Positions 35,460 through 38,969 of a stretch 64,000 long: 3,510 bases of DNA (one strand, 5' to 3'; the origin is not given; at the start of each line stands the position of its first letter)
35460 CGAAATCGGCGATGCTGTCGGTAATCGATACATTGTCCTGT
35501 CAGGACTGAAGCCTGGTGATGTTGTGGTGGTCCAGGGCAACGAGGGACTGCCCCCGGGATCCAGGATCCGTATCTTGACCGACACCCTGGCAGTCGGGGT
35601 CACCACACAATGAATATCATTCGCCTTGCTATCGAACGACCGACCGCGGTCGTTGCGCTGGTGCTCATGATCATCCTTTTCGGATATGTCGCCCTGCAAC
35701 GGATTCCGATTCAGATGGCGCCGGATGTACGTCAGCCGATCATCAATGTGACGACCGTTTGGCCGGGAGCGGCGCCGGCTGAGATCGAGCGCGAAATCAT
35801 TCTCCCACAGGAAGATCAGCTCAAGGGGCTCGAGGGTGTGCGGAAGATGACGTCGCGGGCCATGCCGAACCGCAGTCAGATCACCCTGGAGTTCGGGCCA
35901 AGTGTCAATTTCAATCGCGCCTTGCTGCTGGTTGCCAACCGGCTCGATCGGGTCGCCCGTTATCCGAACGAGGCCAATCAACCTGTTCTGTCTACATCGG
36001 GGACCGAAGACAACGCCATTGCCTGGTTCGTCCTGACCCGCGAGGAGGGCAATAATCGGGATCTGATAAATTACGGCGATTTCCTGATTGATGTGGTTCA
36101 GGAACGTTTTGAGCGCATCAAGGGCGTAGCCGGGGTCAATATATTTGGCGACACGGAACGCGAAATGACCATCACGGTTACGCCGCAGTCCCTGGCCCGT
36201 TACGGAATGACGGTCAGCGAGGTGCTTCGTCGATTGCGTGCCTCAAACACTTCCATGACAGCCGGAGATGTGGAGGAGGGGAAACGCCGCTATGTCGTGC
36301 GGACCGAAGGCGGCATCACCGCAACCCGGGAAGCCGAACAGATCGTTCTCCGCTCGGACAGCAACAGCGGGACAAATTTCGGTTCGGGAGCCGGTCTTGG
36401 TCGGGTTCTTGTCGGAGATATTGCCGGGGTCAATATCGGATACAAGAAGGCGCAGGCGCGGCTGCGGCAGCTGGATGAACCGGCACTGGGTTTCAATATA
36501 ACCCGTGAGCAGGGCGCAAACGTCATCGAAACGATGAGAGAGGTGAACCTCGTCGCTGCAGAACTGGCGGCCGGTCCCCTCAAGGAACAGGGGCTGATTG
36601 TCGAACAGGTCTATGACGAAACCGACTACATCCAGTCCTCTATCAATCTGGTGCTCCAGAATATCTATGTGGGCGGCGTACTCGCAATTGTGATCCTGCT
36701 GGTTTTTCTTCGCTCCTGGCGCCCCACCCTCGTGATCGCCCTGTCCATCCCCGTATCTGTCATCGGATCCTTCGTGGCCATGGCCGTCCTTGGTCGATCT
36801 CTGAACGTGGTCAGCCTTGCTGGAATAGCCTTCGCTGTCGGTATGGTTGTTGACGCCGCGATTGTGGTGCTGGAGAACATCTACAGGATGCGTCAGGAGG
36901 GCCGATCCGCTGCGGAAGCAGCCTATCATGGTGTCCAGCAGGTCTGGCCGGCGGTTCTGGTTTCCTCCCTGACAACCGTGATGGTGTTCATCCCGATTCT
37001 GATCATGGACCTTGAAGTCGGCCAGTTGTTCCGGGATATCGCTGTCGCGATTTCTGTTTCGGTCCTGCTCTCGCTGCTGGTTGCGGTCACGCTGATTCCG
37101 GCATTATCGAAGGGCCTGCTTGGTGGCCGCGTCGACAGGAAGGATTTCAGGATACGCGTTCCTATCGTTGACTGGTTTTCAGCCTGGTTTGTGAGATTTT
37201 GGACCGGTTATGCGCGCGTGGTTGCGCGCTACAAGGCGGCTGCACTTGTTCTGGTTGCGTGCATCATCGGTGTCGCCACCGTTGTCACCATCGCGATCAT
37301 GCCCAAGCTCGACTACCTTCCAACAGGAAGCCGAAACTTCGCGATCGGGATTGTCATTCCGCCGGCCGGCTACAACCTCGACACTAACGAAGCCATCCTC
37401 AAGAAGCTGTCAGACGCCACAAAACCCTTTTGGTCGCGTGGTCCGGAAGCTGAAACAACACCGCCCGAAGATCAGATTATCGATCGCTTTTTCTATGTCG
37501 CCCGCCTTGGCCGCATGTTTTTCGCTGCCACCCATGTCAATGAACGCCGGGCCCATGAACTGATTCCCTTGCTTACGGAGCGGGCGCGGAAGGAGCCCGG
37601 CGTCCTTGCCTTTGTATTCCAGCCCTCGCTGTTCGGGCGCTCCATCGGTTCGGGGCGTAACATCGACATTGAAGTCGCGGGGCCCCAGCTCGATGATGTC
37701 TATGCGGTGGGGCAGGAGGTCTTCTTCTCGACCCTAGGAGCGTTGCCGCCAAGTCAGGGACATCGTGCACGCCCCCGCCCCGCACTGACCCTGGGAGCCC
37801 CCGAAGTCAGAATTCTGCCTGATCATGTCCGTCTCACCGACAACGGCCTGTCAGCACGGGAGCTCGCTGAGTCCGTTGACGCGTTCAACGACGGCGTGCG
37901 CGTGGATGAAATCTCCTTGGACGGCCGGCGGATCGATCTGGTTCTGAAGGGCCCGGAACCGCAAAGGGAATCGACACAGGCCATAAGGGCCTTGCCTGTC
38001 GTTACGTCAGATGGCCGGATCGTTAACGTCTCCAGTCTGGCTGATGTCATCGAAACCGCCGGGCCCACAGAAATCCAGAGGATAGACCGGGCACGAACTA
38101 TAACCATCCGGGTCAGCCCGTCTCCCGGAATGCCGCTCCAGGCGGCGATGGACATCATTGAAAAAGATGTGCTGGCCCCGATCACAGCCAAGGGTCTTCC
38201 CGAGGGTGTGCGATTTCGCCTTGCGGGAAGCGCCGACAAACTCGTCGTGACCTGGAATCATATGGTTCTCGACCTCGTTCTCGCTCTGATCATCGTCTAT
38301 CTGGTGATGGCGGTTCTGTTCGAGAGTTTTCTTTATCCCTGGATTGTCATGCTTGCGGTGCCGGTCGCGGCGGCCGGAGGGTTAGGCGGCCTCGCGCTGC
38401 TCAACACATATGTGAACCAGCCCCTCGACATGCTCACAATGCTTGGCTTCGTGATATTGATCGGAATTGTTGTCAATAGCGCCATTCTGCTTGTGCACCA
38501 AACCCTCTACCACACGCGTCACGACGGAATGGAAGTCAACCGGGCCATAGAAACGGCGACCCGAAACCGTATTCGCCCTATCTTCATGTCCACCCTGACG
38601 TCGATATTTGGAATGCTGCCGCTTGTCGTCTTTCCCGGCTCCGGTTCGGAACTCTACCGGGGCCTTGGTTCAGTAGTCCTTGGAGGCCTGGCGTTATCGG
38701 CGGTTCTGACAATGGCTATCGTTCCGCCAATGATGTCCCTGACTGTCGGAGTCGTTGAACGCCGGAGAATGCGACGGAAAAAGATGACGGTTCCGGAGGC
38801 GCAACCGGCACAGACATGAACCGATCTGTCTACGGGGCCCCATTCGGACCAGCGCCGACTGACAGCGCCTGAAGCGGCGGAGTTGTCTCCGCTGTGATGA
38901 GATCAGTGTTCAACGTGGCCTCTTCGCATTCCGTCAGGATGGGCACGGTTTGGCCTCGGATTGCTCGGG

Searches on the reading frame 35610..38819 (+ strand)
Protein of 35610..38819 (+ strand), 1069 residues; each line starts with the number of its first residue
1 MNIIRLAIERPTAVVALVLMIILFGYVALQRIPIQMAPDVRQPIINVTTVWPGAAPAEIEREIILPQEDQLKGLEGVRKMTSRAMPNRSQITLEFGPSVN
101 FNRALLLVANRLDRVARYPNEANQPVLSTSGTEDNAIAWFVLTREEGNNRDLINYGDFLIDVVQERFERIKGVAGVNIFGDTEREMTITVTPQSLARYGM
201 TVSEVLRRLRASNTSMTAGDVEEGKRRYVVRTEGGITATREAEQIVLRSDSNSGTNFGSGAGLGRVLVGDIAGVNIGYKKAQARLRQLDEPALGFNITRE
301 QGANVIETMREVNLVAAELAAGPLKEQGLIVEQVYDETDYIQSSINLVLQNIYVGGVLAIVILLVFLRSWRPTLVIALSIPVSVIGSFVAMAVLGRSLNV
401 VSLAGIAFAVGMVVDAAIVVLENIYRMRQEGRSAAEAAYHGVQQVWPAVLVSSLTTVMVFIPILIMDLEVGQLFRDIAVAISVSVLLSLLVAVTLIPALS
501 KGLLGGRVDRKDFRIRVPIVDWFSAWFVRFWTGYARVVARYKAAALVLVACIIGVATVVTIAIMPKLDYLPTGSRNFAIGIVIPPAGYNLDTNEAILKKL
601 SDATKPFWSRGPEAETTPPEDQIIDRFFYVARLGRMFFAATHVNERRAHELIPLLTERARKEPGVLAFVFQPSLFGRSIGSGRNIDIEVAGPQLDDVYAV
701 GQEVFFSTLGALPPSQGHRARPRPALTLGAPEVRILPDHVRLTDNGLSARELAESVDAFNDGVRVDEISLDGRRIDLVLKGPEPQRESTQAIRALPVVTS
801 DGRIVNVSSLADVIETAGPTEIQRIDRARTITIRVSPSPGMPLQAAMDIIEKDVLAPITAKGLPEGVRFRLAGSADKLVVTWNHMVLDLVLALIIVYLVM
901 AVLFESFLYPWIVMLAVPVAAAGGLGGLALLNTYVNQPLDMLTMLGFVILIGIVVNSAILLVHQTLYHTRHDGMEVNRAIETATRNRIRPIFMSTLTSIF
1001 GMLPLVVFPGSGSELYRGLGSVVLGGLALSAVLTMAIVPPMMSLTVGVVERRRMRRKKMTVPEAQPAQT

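Call 4: search_protein_families(library=ncbifam, proteins=[window:35610-38819:+], max_evalue=0.01)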
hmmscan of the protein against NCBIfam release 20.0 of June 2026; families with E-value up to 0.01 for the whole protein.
window:35610-38819:+ (1069 aa): 25 families
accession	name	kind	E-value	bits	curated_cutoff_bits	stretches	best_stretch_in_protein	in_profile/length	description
NF033617.1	RND_permease_2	subfamily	5.3e-172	574.2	1250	1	6-1042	3-1004/1009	multidrug efflux RND transporter permease subunit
NF000282.2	RND_permease_1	subfamily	7.6e-148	494.2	1250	1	6-1040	3-1022/1029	multidrug efflux RND transporter permease subunit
TIGR00915.1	2A0602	subfamily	3e-127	426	940.35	2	6-602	4-596/1050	efflux RND transporter permease subunit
NF007905.0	PRK10614.1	equivalog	1.4e-110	370.6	1774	2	1-571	1-553/1025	multidrug efflux RND transporter permease subunit MdtC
NF007133.0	PRK09579.1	equivalog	1.4e-105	353.9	1763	1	2-1045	2-1002/1017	multidrug efflux RND transporter permease subunit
NF007798.0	PRK10503.1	equivalog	1.7e-94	317.3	1584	2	5-566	14-559/1040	MdtB/MuxB family multidrug efflux RND transporter permease subunit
NF007131.0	PRK09577.1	equivalog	9.1e-94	315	1768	2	4-600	2-591/1045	multidrug efflux RND transporter permease subunit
TIGR00914.1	2A0601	subfamily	9e-93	311.7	701.45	1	2-1052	4-1042/1051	CusA/CzcA family heavy metal efflux RND transporter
NF007842.1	PRK10555.1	equivalog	2.4e-88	297.1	1854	2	6-599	4-592/1036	multidrug efflux RND transporter permease AcrD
NF000037.1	RND_perm_OqxB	exception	2.5e-86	290.4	2200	1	1-1053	1-1042/1050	multidrug efflux RND transporter permease subunit OqxB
NF011706.2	PRK15127.1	equivalog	8.3e-78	262.3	2150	2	7-602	5-596/1049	multidrug efflux RND transporter permease subunit AcrB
TIGR00921.1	2A067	subfamily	4.8e-19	67.9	351.9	2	339-501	188-344/733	hydrophobe/amphiphile efflux-3 (HAE3) family transporter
TIGR00833.1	actII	subfamily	1.1e-15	57.1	874.7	1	334-561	164-379/910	MMPL family RND transporter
TIGR00916.1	2A0604s01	subfamily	1.2e-14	54.5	148.6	2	352-493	91-231/231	SecD/SecF family protein translocase subunit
NF009583.0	PRK13024.1-3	subfamily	2.9e-10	38.9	721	1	342-555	275-481/755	protein translocase subunit SecDF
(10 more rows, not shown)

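Call 12: search_solved_structures(query=window:35610-38819:+, max_evalue=1e-20)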
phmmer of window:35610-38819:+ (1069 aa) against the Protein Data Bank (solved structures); distinct sequences matched with E-value up to 1e-20: 80 (the best 60 are shown).
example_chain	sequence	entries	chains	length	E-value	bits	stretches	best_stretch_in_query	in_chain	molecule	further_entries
8yr0_A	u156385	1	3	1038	8.5e-99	334.8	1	2-1029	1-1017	Cation/multidrug efflux pump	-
7wlv_A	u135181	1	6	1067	1.9e-94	320.4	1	1-1037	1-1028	Efflux pump membrane transporter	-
8zxs_A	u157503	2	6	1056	4.5e-91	309.2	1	2-1053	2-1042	Efflux pump membrane transporter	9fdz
7cz9_A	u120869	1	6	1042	1.5e-90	307.5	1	2-1047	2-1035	Efflux pump membrane transporter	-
8gjj_B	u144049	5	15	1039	9.1e-87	295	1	6-1044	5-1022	Efflux pump membrane transporter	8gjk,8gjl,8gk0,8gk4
5t0o_A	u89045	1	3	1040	2.1e-84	287.2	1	6-1044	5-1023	CmeB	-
5lq3_A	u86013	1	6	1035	4e-84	286.2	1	6-1042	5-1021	CmeB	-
8z1u_A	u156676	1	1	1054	5.2e-81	275.9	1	5-1057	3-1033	Efflux pump membrane transporter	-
7b8p_A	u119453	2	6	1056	8.5e-81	275.2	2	4-541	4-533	Efflux pump membrane transporter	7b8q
9e9f_B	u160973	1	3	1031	9.9e-81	275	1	5-1053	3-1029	Efflux pump membrane transporter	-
6ows_A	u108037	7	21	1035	1.5e-80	274.4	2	7-541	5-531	Efflux pump membrane transporter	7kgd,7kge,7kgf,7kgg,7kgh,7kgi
9j3d_J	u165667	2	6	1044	3e-79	270.1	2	8-587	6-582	Efflux pump membrane transporter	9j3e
9lyq_B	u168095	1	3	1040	3e-79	270.1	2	5-543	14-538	Multidrug resistance protein MdtB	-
7wls_A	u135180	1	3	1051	2.2e-77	263.9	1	6-1042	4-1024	Efflux pump membrane transporter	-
7m4p_A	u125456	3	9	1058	4.9e-77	262.8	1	7-593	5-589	Efflux pump membrane transporter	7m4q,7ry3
7o3n_A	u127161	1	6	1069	1.5e-75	257.9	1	7-1060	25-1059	Efflux pump membrane transporter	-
7o3m_A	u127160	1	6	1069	1.7e-75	257.7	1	7-1060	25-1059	Efflux pump membrane transporter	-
7o3l_A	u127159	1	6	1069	4e-75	256.5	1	7-1060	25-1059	Efflux pump membrane transporter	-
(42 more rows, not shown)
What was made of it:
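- On Heavy-metal-efflux adaptor (CzcB/CusB type): The nearest solved pumps are multidrug-type (call 12).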

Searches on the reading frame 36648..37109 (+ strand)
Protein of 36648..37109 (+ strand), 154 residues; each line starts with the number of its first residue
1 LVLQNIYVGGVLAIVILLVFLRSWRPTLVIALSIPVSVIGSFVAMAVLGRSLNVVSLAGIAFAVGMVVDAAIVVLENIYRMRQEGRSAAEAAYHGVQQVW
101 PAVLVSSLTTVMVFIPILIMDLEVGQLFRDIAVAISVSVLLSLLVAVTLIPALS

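Call 31: search_solved_structures(query=window:36648-37109:+, max_evalue=0.00001, show_alignments=4)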
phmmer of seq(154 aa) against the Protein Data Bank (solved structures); distinct sequences matched with E-value up to 0.00001: 80 (the best 60 are shown).
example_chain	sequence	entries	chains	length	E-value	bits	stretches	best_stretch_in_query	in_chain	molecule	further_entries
7wlv_A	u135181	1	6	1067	5.8e-28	101.1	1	11-154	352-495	Efflux pump membrane transporter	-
9lyq_B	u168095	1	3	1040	3e-27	98.8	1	11-152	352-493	Multidrug resistance protein MdtB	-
8yr0_A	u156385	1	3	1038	4.5e-27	98.2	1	11-153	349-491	Cation/multidrug efflux pump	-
5lq3_A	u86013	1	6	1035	8.1e-26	94.1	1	10-153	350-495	CmeB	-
5t0o_A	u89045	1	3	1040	8.2e-26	94.1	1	10-153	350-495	CmeB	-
7cz9_A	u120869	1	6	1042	8.4e-26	94.1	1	2-153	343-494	Efflux pump membrane transporter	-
8zxs_A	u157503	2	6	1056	8.7e-26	94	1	2-153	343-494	Efflux pump membrane transporter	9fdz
21fo_A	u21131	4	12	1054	3.9e-25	91.9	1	11-153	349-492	Multidrug resistance protein MexB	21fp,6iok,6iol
22xk_B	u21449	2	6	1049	4.2e-25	91.8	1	11-153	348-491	MexBYB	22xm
3w9i_A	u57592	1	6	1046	4.2e-25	91.8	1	11-153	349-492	Multidrug resistance protein MexB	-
2v50_A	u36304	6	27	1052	4.3e-25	91.8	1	11-153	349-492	MULTIDRUG RESISTANCE PROTEIN MEXB | Efflux pump membrane transporter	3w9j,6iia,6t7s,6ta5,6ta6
9lyj_C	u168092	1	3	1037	6.5e-25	91.2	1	10-153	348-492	Multidrug resistance protein MdtF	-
9qpr_C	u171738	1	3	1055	6.8e-25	91.1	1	10-153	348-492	Multidrug resistance protein MdtF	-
9qps_A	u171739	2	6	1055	6.8e-25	91.1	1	10-153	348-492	Multidrug resistance protein MdtF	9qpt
8gjj_B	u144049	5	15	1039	1.1e-24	90.5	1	11-154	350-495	Efflux pump membrane transporter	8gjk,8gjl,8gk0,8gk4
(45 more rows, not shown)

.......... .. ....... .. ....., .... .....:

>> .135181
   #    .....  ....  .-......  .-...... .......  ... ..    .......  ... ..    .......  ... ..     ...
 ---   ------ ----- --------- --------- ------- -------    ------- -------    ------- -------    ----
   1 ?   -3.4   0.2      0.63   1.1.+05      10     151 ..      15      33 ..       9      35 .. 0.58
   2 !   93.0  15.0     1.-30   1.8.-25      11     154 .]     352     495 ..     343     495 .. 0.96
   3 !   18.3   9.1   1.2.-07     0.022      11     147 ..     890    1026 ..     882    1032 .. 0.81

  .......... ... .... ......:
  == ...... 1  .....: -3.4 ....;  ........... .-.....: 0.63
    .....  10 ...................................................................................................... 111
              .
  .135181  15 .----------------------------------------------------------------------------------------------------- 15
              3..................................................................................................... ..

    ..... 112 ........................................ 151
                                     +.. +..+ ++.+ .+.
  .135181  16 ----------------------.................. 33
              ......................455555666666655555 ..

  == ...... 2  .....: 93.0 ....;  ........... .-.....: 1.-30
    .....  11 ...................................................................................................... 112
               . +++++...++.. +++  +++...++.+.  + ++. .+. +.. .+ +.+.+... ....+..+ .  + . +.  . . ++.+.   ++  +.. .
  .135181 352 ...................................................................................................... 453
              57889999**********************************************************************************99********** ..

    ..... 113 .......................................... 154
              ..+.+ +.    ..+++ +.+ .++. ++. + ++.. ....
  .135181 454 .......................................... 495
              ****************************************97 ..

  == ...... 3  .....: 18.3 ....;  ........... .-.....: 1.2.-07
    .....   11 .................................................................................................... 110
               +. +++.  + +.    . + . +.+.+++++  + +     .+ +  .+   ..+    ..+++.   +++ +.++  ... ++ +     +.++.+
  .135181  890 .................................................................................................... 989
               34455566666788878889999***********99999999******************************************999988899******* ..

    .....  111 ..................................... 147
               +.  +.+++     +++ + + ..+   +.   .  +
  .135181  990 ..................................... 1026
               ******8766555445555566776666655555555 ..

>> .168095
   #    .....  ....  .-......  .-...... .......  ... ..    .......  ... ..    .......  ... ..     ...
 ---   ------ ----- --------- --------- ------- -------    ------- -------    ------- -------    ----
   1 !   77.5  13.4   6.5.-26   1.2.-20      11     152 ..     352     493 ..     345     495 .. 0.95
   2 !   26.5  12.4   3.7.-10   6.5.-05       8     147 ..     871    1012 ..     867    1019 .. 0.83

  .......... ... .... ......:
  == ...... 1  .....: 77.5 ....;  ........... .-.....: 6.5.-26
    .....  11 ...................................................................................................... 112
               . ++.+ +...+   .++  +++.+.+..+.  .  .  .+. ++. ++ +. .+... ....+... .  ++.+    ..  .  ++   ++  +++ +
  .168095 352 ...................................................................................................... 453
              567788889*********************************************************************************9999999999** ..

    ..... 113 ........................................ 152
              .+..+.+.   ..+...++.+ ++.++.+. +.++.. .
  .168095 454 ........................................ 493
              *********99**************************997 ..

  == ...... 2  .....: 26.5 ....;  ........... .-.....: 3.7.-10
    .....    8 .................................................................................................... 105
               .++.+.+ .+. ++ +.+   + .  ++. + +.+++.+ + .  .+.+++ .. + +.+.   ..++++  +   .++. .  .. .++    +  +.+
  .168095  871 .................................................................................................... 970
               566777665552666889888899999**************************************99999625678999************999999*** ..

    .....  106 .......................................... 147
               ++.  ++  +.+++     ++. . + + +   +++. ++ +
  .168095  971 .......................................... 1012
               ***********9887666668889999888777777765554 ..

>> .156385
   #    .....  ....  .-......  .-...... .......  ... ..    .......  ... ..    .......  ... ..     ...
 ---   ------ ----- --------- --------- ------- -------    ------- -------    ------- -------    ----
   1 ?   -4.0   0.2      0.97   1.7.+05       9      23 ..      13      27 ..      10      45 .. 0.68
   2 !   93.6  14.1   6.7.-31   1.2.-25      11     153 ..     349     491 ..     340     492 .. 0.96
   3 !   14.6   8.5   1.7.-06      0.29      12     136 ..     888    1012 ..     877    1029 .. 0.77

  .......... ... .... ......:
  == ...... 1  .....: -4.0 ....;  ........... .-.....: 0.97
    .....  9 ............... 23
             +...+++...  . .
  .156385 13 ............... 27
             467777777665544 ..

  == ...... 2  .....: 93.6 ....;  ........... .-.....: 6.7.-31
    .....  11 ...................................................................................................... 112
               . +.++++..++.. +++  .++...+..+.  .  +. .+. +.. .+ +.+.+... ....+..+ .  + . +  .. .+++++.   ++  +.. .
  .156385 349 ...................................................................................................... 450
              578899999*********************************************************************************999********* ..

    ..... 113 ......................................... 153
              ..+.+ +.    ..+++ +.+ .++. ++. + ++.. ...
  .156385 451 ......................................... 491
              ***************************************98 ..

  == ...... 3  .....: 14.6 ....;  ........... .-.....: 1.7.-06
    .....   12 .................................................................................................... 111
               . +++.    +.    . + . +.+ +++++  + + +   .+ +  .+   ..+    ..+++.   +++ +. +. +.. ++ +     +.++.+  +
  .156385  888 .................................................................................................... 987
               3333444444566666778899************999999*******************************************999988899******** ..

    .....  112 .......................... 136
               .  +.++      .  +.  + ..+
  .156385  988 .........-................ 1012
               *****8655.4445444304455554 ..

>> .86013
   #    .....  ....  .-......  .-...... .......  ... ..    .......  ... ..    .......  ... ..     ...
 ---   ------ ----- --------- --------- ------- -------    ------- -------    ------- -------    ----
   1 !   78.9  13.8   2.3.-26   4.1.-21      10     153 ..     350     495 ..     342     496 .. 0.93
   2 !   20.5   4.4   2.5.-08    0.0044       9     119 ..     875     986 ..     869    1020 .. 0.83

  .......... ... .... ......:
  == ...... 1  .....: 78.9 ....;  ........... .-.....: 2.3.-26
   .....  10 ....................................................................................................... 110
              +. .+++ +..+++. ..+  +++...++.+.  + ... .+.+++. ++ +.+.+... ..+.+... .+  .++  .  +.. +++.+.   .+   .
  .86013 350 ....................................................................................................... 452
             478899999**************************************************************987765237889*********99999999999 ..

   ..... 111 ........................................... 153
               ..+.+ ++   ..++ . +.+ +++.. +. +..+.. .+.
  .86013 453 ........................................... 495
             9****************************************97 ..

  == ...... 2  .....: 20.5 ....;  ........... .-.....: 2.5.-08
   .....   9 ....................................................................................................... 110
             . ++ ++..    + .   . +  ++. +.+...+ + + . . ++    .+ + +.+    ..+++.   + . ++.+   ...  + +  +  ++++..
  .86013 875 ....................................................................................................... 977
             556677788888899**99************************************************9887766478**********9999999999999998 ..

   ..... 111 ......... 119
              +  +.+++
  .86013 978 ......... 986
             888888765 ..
